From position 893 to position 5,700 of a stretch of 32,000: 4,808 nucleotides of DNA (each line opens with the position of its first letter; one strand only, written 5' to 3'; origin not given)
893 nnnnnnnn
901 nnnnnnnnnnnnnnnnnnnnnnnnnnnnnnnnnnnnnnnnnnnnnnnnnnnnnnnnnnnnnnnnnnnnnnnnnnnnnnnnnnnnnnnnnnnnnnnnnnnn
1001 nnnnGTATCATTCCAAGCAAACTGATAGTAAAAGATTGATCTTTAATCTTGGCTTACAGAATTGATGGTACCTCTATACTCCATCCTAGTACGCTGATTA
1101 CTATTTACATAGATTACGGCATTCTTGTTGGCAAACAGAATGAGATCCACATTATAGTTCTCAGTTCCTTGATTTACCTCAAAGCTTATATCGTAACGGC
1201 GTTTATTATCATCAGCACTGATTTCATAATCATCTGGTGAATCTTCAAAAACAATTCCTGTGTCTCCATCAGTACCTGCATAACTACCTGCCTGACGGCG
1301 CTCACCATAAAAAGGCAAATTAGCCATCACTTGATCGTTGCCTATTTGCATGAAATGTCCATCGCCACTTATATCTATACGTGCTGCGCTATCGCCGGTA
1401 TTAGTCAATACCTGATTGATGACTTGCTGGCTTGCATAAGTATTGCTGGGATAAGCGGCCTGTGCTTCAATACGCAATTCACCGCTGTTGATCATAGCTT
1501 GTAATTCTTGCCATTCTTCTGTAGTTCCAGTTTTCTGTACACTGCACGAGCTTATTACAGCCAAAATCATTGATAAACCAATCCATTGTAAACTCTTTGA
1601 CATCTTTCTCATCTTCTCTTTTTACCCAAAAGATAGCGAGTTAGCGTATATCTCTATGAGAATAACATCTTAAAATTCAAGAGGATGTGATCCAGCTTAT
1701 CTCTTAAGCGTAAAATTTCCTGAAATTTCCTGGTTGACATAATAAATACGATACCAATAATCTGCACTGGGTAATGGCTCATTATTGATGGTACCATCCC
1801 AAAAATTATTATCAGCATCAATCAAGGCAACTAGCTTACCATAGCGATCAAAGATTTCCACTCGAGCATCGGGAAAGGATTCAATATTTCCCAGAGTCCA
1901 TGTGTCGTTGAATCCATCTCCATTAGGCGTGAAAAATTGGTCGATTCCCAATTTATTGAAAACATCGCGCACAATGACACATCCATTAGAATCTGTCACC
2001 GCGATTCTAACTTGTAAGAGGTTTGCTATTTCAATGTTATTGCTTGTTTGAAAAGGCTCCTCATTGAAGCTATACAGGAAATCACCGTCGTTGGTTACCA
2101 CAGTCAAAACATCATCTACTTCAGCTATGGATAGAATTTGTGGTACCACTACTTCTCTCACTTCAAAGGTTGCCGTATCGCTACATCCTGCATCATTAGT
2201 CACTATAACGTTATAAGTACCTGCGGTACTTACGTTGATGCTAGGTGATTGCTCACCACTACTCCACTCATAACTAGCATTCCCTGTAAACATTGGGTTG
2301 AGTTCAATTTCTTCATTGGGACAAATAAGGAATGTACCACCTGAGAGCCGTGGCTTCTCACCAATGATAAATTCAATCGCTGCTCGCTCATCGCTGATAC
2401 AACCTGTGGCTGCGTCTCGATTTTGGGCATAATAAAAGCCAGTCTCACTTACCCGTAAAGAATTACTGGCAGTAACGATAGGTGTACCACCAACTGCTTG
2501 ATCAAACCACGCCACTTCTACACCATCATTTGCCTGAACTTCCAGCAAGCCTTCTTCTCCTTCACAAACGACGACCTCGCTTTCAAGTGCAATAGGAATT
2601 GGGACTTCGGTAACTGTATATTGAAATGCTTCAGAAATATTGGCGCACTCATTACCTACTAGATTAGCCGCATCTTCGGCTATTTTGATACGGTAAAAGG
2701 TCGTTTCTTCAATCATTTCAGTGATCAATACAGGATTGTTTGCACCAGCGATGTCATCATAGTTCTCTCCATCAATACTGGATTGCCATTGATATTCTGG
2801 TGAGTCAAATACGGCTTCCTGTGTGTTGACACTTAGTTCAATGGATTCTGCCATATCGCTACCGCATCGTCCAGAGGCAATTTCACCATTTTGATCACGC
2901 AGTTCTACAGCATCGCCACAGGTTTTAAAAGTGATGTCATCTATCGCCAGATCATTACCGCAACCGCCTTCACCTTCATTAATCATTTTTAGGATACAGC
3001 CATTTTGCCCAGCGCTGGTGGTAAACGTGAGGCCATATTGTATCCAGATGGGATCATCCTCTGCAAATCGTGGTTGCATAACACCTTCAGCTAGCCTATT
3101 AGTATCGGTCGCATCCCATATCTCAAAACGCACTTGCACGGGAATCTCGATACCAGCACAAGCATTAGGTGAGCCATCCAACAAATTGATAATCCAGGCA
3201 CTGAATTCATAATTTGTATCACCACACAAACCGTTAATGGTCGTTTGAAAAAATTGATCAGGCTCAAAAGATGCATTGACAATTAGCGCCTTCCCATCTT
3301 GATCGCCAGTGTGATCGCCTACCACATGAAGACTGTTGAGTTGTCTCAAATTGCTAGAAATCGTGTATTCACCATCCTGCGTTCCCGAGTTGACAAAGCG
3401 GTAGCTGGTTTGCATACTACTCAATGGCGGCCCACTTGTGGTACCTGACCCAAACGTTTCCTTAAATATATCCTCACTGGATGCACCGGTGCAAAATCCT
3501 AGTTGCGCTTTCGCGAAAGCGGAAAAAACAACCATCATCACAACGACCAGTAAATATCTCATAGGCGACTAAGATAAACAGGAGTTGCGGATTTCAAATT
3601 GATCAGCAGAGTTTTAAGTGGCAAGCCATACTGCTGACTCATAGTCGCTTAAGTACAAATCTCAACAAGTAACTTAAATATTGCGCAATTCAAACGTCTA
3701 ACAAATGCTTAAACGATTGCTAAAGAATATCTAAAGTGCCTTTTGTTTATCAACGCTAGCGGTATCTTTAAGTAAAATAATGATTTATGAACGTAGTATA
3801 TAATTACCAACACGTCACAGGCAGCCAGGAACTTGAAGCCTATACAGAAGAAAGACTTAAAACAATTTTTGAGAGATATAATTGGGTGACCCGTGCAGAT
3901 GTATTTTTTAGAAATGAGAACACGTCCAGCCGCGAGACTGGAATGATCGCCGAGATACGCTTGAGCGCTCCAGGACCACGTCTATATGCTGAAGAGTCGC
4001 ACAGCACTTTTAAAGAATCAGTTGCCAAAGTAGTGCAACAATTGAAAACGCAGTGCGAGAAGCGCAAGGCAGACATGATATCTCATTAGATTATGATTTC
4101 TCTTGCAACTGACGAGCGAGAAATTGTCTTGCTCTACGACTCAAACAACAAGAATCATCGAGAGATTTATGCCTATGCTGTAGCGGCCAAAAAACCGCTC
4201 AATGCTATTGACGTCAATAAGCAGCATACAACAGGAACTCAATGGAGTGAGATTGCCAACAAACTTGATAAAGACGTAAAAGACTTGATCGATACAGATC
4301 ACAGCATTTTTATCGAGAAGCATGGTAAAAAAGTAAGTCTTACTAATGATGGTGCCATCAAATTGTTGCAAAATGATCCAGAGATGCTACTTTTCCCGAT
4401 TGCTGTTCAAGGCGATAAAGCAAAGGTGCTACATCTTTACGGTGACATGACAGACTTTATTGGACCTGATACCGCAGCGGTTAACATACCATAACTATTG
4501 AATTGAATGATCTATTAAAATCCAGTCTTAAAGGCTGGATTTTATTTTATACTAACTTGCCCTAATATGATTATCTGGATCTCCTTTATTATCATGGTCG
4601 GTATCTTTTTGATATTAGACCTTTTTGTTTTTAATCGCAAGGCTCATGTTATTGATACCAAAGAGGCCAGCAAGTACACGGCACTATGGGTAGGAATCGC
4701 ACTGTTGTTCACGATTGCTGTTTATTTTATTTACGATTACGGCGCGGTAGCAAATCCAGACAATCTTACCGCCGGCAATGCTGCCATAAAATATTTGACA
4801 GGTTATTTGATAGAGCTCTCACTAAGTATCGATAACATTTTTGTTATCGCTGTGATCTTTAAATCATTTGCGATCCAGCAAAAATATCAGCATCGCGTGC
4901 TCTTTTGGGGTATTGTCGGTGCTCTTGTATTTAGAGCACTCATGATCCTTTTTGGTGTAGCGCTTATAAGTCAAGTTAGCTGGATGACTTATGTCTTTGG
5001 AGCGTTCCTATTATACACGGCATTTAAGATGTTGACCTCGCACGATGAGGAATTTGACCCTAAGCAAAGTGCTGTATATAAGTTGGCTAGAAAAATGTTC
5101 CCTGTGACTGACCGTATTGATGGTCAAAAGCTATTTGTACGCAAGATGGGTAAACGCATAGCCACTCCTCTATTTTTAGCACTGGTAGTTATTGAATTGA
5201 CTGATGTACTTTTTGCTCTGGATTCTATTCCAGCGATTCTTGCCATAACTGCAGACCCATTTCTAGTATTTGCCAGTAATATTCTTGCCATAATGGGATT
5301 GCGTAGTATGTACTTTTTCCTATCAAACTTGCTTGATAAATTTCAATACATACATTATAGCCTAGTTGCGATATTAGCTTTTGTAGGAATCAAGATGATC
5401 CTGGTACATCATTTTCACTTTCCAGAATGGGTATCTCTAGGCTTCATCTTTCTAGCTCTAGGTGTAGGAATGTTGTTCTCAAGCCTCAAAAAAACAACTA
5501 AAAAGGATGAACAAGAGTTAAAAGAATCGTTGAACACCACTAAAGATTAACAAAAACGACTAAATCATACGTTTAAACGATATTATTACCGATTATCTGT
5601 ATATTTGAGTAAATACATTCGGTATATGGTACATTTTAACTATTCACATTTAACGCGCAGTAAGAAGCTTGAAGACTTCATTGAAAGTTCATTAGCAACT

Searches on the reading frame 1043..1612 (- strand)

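Call 60: search_protein_families(library=pfam, max_evalue=0.0001, proteins=[window:1043-1612:-])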
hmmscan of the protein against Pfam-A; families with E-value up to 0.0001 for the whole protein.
window:1043-1612:- (189 aa): 1 family
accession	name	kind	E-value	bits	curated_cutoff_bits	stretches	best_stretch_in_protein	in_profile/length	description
PF14059.11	DUF4251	-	5e-23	82.1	27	1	32-183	5-133/133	Domain of unknown function (DUF4251)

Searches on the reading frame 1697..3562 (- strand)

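Call 60: search_protein_families(library=pfam, max_evalue=0.0001, proteins=[window:1697-3562:-])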
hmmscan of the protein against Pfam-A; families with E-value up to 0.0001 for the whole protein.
window:1697-3562:- (621 aa): 2 families
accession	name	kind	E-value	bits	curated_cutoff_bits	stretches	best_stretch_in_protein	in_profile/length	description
PF13585.12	CHU_C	-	1.8e-17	63.6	27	1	540-611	3-75/86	CHU_C Type IX secretion signal domain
PF19081.6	Ig_7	-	6.1e-12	46.1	27.3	1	328-399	8-81/84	Ig-like domain CHU_C associated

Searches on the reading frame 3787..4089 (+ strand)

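Call 60: search_protein_families(library=pfam, max_evalue=0.0001, proteins=[window:3787-4089:+])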
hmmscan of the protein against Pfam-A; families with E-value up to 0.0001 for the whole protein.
window:3787-4089:+ (100 aa): 1 family
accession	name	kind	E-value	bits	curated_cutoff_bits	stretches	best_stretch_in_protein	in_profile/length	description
PF02482.25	Ribosomal_S30AE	-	3.3e-12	47.4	23.7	1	5-95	3-85/88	Sigma 54 modulation protein / S30EA ribosomal protein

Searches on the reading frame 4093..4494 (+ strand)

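Call 60: search_protein_families(library=pfam, max_evalue=0.0001, proteins=[window:4093-4494:+])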
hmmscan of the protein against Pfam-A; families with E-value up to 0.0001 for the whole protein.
window:4093-4494:+ (133 aa): 1 family
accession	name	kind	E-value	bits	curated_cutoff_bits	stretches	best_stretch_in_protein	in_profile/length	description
PF03960.21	ArsC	-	3.2e-05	24.6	24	1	49-112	14-69/79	ArsC family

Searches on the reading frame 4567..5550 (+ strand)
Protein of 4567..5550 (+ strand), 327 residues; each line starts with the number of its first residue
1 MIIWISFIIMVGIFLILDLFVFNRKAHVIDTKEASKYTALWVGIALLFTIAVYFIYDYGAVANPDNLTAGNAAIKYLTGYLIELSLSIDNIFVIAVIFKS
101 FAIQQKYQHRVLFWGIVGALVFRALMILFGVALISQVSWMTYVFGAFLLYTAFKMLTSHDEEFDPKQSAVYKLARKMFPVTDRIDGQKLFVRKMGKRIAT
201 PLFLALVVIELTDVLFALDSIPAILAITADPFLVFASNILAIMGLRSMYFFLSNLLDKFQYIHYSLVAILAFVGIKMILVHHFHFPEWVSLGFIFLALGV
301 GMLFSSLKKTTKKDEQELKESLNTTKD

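Call 60: search_protein_families(library=pfam, max_evalue=0.0001, proteins=[window:4567-5550:+])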
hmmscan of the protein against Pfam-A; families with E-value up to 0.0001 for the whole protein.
window:4567-5550:+ (327 aa): 1 family
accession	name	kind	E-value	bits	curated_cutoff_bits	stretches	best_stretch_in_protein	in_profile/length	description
PF03741.22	TerC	-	2.1e-55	187.6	27.8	1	77-279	1-176/178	Integral membrane protein TerC family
